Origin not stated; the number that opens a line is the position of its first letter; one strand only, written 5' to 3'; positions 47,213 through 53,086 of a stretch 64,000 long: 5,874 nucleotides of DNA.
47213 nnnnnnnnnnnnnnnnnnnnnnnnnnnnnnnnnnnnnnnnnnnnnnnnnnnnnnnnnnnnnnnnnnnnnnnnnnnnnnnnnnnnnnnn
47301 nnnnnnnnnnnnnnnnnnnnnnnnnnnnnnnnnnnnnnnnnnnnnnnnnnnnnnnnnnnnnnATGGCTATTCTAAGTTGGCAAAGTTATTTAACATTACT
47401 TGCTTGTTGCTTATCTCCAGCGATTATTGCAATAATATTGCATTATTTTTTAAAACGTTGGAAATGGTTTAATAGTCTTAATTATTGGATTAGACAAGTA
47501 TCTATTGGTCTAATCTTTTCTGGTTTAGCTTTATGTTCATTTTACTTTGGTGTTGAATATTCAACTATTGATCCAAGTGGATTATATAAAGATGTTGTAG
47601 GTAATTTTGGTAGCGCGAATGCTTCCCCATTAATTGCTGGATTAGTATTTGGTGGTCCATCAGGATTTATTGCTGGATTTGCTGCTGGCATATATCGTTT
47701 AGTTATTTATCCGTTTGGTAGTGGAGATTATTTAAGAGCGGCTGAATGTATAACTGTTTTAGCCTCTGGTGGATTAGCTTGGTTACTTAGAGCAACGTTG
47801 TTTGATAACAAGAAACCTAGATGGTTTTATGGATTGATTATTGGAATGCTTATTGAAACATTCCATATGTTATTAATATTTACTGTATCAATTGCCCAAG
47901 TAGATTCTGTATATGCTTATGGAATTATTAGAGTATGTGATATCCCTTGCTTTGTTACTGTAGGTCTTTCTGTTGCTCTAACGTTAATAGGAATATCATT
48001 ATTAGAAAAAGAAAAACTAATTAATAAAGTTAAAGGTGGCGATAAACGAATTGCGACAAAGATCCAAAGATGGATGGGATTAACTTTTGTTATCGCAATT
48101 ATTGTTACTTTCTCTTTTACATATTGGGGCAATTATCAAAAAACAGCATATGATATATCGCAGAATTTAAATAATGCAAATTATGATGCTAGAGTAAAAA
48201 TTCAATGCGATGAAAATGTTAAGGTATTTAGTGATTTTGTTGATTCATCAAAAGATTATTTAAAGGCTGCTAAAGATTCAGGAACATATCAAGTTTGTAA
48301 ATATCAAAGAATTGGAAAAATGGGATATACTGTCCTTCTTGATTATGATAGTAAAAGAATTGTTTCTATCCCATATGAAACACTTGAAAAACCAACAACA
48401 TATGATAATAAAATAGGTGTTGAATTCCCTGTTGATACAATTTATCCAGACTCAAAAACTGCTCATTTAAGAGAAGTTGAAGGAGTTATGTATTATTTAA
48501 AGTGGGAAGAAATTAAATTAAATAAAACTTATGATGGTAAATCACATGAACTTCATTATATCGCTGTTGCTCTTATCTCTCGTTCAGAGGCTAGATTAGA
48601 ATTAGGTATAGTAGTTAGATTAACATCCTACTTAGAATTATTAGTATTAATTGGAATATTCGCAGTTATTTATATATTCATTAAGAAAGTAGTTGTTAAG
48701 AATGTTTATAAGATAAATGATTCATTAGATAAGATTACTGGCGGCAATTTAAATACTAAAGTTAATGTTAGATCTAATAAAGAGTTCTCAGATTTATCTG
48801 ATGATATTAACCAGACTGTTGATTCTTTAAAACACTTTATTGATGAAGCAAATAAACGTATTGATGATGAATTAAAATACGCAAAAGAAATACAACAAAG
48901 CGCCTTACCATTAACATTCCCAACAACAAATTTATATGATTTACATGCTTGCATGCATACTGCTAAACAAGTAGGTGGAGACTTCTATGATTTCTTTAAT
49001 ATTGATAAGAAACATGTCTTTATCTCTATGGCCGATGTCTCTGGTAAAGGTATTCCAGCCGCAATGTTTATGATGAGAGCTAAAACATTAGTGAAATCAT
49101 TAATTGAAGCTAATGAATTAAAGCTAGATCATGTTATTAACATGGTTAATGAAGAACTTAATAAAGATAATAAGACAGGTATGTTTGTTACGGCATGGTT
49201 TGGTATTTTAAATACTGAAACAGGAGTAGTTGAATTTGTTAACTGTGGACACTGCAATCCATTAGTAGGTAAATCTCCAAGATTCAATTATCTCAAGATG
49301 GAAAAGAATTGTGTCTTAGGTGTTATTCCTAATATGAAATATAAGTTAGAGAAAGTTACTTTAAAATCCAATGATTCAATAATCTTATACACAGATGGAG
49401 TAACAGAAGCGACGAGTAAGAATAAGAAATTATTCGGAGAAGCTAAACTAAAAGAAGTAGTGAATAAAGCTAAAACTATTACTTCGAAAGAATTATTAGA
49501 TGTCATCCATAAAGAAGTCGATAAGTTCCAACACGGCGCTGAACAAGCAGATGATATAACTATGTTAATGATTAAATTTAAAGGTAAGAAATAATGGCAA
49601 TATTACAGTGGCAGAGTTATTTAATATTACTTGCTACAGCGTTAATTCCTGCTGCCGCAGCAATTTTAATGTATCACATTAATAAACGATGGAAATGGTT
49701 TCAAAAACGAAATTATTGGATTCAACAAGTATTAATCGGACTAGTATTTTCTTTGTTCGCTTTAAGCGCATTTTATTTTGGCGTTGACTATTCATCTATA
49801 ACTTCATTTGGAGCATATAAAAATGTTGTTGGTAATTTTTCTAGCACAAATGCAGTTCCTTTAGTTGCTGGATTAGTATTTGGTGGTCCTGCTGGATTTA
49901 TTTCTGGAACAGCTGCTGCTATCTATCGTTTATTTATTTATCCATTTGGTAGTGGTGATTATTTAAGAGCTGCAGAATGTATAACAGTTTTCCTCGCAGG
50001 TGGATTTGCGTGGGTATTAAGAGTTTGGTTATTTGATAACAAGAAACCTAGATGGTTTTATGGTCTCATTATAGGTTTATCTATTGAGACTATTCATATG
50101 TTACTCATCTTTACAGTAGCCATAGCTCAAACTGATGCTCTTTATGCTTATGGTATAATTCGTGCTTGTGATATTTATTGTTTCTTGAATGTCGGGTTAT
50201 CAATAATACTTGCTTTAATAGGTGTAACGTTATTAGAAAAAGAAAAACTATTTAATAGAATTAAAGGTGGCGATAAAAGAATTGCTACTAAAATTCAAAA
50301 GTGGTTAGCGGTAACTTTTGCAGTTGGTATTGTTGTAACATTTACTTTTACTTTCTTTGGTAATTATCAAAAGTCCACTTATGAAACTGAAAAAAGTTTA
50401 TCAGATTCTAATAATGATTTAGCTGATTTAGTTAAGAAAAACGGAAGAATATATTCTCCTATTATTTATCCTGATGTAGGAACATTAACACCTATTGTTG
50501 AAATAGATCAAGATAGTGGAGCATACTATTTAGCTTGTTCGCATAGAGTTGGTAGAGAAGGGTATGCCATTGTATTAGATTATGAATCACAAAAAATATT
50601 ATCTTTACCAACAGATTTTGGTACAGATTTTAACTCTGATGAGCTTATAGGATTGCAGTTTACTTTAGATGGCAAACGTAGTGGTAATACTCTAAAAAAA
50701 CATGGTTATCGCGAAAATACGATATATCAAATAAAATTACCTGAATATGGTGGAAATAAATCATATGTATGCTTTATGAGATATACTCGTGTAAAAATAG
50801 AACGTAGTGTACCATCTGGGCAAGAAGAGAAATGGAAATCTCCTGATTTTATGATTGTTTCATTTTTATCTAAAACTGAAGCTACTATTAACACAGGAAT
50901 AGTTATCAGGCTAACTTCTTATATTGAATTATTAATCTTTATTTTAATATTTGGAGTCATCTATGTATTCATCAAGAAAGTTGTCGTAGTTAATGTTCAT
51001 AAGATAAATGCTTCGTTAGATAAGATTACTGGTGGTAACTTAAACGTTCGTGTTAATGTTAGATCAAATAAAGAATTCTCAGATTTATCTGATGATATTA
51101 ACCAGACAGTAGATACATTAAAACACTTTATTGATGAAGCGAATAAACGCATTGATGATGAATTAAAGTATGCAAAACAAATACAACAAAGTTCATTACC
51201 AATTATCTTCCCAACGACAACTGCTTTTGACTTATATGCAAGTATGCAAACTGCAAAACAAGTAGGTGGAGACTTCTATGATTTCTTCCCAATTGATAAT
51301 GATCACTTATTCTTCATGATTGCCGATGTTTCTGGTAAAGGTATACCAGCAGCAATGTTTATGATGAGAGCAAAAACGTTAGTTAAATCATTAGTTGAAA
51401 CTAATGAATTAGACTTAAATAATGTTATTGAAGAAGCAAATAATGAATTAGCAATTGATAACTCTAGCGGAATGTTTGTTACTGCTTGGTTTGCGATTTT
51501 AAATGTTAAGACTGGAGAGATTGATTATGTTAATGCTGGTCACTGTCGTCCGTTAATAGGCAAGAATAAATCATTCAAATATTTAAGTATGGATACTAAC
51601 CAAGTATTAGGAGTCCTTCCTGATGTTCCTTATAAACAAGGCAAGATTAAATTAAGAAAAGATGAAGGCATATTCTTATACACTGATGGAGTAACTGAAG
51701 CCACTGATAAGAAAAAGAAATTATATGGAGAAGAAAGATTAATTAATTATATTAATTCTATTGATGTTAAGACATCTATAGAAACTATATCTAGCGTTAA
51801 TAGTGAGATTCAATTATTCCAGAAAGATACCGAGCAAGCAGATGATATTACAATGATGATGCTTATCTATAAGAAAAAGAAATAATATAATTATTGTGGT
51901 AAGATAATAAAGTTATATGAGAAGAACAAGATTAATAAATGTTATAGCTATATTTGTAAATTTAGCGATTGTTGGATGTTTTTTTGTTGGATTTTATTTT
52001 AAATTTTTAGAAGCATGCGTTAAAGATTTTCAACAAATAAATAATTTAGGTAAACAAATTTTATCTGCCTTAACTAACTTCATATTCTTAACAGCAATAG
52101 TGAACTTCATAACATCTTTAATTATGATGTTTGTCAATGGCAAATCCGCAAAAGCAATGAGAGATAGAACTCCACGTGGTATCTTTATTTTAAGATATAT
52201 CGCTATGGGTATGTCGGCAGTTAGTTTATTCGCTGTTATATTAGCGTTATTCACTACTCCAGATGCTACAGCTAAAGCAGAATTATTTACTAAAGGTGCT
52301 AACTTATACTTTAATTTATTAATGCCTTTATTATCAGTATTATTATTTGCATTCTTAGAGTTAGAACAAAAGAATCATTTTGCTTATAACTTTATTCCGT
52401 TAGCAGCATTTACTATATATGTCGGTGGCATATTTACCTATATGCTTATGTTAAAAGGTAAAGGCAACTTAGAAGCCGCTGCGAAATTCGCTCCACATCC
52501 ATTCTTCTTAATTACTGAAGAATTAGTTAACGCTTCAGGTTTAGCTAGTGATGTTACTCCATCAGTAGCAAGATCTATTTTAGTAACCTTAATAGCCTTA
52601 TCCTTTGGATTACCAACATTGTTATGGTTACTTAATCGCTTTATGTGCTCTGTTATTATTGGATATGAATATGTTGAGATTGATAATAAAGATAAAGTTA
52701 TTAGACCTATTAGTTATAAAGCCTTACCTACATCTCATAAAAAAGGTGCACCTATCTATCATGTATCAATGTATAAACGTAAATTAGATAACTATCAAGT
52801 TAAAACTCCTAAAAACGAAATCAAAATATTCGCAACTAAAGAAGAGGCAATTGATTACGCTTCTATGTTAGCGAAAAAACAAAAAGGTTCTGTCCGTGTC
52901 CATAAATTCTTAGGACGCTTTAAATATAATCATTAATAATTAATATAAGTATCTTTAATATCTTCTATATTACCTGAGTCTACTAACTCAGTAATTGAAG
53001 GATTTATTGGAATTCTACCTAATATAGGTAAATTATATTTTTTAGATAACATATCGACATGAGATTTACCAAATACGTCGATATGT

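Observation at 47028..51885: Orphan partner-switching module: STAS antagonist plus two membrane SpoIIE/RsbU-type phosphatases, with no kinase or sigma factor nearby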

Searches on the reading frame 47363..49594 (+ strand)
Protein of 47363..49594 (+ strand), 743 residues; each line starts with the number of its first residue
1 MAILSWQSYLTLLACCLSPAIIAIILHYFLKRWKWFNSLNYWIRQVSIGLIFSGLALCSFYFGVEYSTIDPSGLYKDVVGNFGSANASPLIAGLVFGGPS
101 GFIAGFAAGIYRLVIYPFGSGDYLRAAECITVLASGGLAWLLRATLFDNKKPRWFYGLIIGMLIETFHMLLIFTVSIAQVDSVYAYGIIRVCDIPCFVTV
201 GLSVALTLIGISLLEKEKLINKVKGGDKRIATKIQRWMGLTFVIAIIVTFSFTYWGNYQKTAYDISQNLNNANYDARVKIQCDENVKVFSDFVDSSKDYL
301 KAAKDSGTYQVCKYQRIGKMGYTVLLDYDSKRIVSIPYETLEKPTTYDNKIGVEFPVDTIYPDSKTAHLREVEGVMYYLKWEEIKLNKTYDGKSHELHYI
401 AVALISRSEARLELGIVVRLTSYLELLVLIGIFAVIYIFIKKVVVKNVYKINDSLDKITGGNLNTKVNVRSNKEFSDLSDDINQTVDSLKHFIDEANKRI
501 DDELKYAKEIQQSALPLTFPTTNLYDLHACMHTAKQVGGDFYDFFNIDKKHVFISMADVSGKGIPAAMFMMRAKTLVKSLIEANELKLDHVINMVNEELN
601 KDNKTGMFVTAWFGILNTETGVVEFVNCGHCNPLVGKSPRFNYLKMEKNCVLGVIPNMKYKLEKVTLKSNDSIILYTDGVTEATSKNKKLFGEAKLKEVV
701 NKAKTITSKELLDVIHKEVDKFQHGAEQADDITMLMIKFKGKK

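Call 4: search_protein_families(library=pfam, proteins=[window:47363-49594:+], max_evalue=0.01)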
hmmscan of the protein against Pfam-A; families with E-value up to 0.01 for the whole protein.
window:47363-49594:+ (743 aa): 3 families
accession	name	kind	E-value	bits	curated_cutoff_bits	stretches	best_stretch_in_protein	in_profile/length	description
PF07228.17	SpoIIE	-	3e-46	158.2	25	1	549-739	2-191/192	Stage II sporulation protein E (SpoIIE)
PF07694.17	5TM-5TMR_LYT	-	2.4e-14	53.7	24.6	1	41-208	14-163/169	5TMR of 5TMR-LYT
PF00672.30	HAMP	-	0.00083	20.1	25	1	450-490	12-52/53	HAMP domain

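Call 5: search_protein_families(library=ncbifam, proteins=[window:47363-49594:+], max_evalue=0.01)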
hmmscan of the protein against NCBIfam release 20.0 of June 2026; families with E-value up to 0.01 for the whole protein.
window:47363-49594:+ (743 aa): 17 families
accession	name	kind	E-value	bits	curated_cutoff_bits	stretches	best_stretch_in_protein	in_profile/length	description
NF038263.1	prot_phos_SiaA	equivalog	3.9e-20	71.9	700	1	491-739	402-657/658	biofilm regulation protein phosphatase SiaA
TIGR02865.1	spore_II_E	equivalog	1.6e-14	53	490.8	1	521-739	546-763/764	stage II sporulation protein E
NF045505.1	RR_RssB_Pseudo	equivalog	1.9e-13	50.3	700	1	501-737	153-389/394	two-component system response regulator RssB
NF040691.1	MtrAB_MtrB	equivalog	5.8e-06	25.6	450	1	402-496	174-264/507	MtrAB system histidine kinase MtrB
NF008318.0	PRK11107.1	equivalog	6.2e-05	21.2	890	1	390-502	150-260/920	two-component sensor histidine kinase BarA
NF008184.0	PRK10935.1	equivalog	8.9e-05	21.3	553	1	404-505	139-238/565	nitrate/nitrite two-component system sensor histidine kinase NarQ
NF058645.1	MCPCtpMPsAe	equivalog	0.0001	21.2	900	1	415-499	203-286/558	methyl-accepting chemotaxis protein CtpM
NF041210.1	his_kin_PieS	equivalog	0.00033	19.8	850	1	423-498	168-245/474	two component system sensor histidine kinase PieS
NF012163.2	BaeS_SmeS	equivalog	0.00046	19.2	500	1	432-491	176-235/457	sensor histidine kinase efflux regulator BaeS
NF047794.1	HisKinPtgB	equivalog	0.00049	18.5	1000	1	426-504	342-420/656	two-component system sensor histidine kinase PgtB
TIGR02956.1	TMAO_torS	equivalog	0.00059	18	676.5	1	424-509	336-423/967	TMAO reductase system sensor histidine kinase/response regulator TorS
NF011615.0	PRK15041.1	equivalog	0.00067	18.4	947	1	424-491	199-265/554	methyl-accepting chemotaxis protein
NF047851.1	MCPCitTducer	equivalog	0.00072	18.7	900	1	425-498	198-271/553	methyl-accepting chemotaxis citrate transducer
NF033092.0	HK_WalK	equivalog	0.0022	16.7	725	1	428-492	185-249/594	cell wall metabolism sensor histidine kinase WalK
NF007837.0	PRK10549.1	equivalog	0.0026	16.5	603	1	420-490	164-234/466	envelope stress sensor histidine kinase BaeS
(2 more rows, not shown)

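Call 21: find_related_loci(query=window:47363-49594:+, collection=genome_contigs, flank=6000)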
Query window:47363-49594:+ (743 aa) in genome_contigs; peptide patterns used: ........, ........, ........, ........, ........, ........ (x = any residue, [..] = any of these).
85 stretches matched a pattern; 14 encode a relative of the query (tblastn E <= 1e-3); 14 distinct loci.
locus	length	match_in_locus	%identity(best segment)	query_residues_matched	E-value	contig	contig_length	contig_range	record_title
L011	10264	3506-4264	41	482-740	8e-58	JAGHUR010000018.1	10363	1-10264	MAG: Candidatus Fiminaster equi isolate E4_MB2_69 c_000000234629, whole genome shotgun sequence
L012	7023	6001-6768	41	478-737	5e-54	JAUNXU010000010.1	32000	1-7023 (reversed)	MAG: Methanobacteriaceae archaeon isolate S3R_St_10 NODE_561_length_32000_cov_21.200063, whole genome shotgun sequence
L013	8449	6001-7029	35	415-739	3e-53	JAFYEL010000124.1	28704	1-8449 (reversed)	MAG: Lachnospiraceae bacterium isolate RGIG7016 Sheep_Rumen.Co__c4058653, whole genome shotgun sequence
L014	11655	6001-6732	39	499-742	2e-52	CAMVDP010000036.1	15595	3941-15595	MAG TPA_asm: uncultured Clostridia bacterium isolate SRR8387718_bin.9_metaWRAP_v1.3_MAG genome assembly, contig: ERZ1420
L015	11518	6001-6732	40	499-742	5e-52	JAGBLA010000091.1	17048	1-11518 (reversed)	MAG: Ruminiclostridium sp. isolate RGIG9212 Water_deer_Rumen-1__c160895, whole genome shotgun sequence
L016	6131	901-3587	39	477-741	8e-50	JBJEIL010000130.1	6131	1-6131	MAG: Methanobrevibacter sp. isolate LOHA04_bin.026 NODE_5286_length_6131_cov_6.291639, whole genome shotgun sequence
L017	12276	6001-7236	30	370-741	2e-49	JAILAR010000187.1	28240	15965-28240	MAG: Eubacterium sp. isolate RUI538 k141_8818195_flag=0_multi=15.9893_len=28240, whole genome shotgun sequence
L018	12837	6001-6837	38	470-739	3e-49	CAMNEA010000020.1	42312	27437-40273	MAG: uncultured Butyrivibrio sp. isolate SRR873597_bin.67_metaWRAP_v1.3_MAG genome assembly, contig: NODE.1594_length_42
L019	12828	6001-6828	37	474-741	2e-48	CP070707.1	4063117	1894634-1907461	MAG: bacterium isolate bin522 chromosome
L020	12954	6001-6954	34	435-742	3e-47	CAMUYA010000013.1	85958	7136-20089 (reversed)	MAG TPA_asm: uncultured Lachnospiraceae bacterium isolate SRR8387720_bin.9_metaWRAP_v1.3_MAG genome assembly, contig: ER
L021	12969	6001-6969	32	430-742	3e-47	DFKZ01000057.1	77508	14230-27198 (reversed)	MAG TPA_asm: Lachnospiraceae bacterium UBA3632 UBA3632_contig_44506, whole genome shotgun sequence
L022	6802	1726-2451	35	500-740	9e-46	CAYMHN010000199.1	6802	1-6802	MAG TPA_asm: uncultured Candidatus Competibacteraceae bacterium isolate SRP217488_co1_85 genome assembly, contig: NODE_1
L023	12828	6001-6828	36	474-740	8e-46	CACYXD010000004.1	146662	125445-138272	MAG: uncultured Prevotellaceae bacterium isolate RUG12354 genome assembly, contig: RUG12354_asm_4, whole genome shotgun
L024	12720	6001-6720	32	498-737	4e-42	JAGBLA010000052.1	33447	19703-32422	MAG: Ruminiclostridium sp. isolate RGIG9212 Water_deer_Rumen-1__c95305, whole genome shotgun sequence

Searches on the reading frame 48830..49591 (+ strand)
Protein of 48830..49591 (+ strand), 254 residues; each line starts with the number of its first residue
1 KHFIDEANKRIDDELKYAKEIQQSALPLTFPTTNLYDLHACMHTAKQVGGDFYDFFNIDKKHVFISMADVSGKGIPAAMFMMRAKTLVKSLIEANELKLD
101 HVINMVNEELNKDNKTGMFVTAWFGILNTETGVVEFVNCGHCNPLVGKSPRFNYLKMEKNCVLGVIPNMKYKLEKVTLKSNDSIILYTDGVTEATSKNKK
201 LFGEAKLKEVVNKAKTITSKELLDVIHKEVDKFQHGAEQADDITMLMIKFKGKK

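Call 77: search_solved_structures(query=window:48830-49591:+, max_evalue=0.00001, show_alignments=2)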
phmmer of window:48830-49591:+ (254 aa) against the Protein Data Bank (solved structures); distinct sequences matched with E-value up to 0.00001: 6.
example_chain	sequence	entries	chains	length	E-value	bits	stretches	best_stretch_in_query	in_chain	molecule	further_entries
3es2_A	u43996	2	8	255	7.3e-10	42.1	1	13-247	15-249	Probable two-component response regulator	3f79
3eq2_A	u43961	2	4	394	2.6e-09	40.3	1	13-247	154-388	Probable two-component response regulator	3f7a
5mqh_A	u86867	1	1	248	2.5e-07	33.8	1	47-250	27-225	Serine phosphatase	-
6k4e_A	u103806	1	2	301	6.6e-07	32.4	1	6-94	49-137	Putative serine phosphatase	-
3t91_A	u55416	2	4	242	1e-06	31.8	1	47-250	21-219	Stage II sporulation protein E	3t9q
5ucg_A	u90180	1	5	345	1.2e-06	31.6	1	41-250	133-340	Stage II sporulation protein E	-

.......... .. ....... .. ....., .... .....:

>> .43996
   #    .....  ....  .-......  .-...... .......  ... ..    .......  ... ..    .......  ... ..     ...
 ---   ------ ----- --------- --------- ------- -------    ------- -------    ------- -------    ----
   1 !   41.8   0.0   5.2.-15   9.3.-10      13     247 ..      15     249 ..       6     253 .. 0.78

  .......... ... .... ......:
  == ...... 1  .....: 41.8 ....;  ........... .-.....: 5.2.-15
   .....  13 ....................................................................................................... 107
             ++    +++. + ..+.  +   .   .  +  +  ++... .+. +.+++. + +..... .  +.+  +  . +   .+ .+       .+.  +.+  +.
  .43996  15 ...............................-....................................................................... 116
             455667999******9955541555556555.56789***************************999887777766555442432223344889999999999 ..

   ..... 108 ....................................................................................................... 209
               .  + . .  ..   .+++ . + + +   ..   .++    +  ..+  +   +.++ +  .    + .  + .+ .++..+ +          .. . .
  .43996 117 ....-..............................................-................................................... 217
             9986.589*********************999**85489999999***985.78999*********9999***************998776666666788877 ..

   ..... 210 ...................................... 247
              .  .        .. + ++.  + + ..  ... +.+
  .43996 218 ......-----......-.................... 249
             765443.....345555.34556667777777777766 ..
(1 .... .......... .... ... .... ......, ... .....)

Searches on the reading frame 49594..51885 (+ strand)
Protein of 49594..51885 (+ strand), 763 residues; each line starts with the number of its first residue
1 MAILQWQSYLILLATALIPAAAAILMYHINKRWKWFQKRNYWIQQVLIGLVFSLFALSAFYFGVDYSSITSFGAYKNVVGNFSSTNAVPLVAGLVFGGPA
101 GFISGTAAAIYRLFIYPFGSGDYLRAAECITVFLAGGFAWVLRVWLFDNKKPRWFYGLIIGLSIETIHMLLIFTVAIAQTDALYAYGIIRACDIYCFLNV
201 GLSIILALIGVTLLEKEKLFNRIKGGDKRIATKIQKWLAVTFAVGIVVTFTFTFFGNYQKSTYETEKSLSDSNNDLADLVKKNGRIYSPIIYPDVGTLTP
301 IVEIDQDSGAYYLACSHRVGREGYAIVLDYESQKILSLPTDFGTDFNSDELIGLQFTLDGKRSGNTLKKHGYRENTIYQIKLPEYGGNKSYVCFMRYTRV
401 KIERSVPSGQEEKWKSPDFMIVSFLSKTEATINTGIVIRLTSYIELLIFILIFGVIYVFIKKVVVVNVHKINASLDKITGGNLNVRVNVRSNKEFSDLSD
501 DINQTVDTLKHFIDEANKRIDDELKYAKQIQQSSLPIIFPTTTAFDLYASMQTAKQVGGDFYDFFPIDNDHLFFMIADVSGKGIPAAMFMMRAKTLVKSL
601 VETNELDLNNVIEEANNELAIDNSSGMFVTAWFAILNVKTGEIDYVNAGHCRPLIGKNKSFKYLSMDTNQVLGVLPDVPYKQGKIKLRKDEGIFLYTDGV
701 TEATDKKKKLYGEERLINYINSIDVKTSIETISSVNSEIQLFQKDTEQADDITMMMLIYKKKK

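Call 4: search_protein_families(library=pfam, proteins=[window:49594-51885:+], max_evalue=0.01)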
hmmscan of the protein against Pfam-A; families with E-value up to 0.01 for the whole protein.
window:49594-51885:+ (763 aa): 3 families
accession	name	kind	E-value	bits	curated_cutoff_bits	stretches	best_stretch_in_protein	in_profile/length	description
PF07228.17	SpoIIE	-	1.5e-44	152.7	25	1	569-757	2-189/192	Stage II sporulation protein E (SpoIIE)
PF07694.17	5TM-5TMR_LYT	-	2.2e-15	57.1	24.6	1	37-189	10-147/169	5TMR of 5TMR-LYT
PF00672.30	HAMP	-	6.5e-05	23.6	25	1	468-510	10-52/53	HAMP domain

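Call 5: search_protein_families(library=ncbifam, proteins=[window:49594-51885:+], max_evalue=0.01)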
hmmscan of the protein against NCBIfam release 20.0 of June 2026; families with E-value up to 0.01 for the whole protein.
window:49594-51885:+ (763 aa): 11 families
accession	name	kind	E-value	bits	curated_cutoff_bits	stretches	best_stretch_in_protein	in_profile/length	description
NF038263.1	prot_phos_SiaA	equivalog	4.6e-15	55.2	700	1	446-756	317-654/658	biofilm regulation protein phosphatase SiaA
NF045505.1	RR_RssB_Pseudo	equivalog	7.9e-11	41.6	700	1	520-757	152-389/394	two-component system response regulator RssB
NF040691.1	MtrAB_MtrB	equivalog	6.8e-06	25.4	450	1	425-516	176-264/507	MtrAB system histidine kinase MtrB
NF041210.1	his_kin_PieS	equivalog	1.4e-05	24.3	850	1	418-518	148-245/474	two component system sensor histidine kinase PieS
TIGR02956.1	TMAO_torS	equivalog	7e-05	21.1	676.5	1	444-528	336-422/967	TMAO reductase system sensor histidine kinase/response regulator TorS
NF008184.0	PRK10935.1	equivalog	0.00013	20.8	553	1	437-532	152-245/565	nitrate/nitrite two-component system sensor histidine kinase NarQ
NF058645.1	MCPCtpMPsAe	equivalog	0.00019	20.4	900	1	429-518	193-285/558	methyl-accepting chemotaxis protein CtpM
NF007837.0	PRK10549.1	equivalog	0.0011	17.8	603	1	430-511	154-235/466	envelope stress sensor histidine kinase BaeS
NF012163.2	BaeS_SmeS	equivalog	0.0017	17.4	500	1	444-511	168-235/457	sensor histidine kinase efflux regulator BaeS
NF047851.1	MCPCitTducer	equivalog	0.0021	17.2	900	1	436-509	189-262/553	methyl-accepting chemotaxis citrate transducer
NF047794.1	HisKinPtgB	equivalog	0.0067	14.7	1000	0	434-524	333-420/656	two-component system sensor histidine kinase PgtB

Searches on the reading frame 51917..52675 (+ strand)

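Call 62: search_protein_families(library=pfam, proteins=[window:51917-52675:+], max_evalue=1)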
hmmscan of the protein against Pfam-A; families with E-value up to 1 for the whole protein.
seq(253 aa): 1 family
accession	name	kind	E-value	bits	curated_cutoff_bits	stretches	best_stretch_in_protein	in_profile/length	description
PF03350.21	UPF0114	-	0.037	14.7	23.1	1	3-80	3-81/117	Uncharacterized protein family, UPF0114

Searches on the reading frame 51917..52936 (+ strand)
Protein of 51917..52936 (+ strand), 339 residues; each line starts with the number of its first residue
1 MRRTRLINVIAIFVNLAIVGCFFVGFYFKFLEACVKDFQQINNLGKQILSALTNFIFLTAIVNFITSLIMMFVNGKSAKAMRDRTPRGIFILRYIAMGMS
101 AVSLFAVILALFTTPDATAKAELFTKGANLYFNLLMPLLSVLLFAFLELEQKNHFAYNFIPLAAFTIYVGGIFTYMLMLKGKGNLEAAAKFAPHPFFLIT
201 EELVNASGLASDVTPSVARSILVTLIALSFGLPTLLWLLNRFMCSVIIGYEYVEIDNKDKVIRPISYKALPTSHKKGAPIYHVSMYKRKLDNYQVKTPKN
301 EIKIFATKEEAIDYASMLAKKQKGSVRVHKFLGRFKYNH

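Call 4: search_protein_families(library=pfam, proteins=[window:51917-52936:+], max_evalue=0.01)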
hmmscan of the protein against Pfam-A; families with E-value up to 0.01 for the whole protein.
window:51917-52936:+ (339 aa): 1 family
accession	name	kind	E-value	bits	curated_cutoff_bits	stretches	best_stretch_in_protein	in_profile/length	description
PF09954.14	DUF2188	-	5.8e-08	33.2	22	1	281-330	1-51/62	Uncharacterized protein conserved in bacteria (DUF2188)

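Call 5: search_protein_families(library=ncbifam, proteins=[window:51917-52936:+], max_evalue=0.01)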
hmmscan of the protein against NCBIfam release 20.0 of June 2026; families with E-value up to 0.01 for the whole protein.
window:51917-52936:+ (339 aa): 0 families

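Call 61: search_protein_families(library=ncbifam, proteins=[window:51917-52933:+], max_evalue=0.1)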
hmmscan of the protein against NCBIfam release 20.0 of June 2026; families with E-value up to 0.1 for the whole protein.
window:51917-52933:+ (339 aa): 0 families
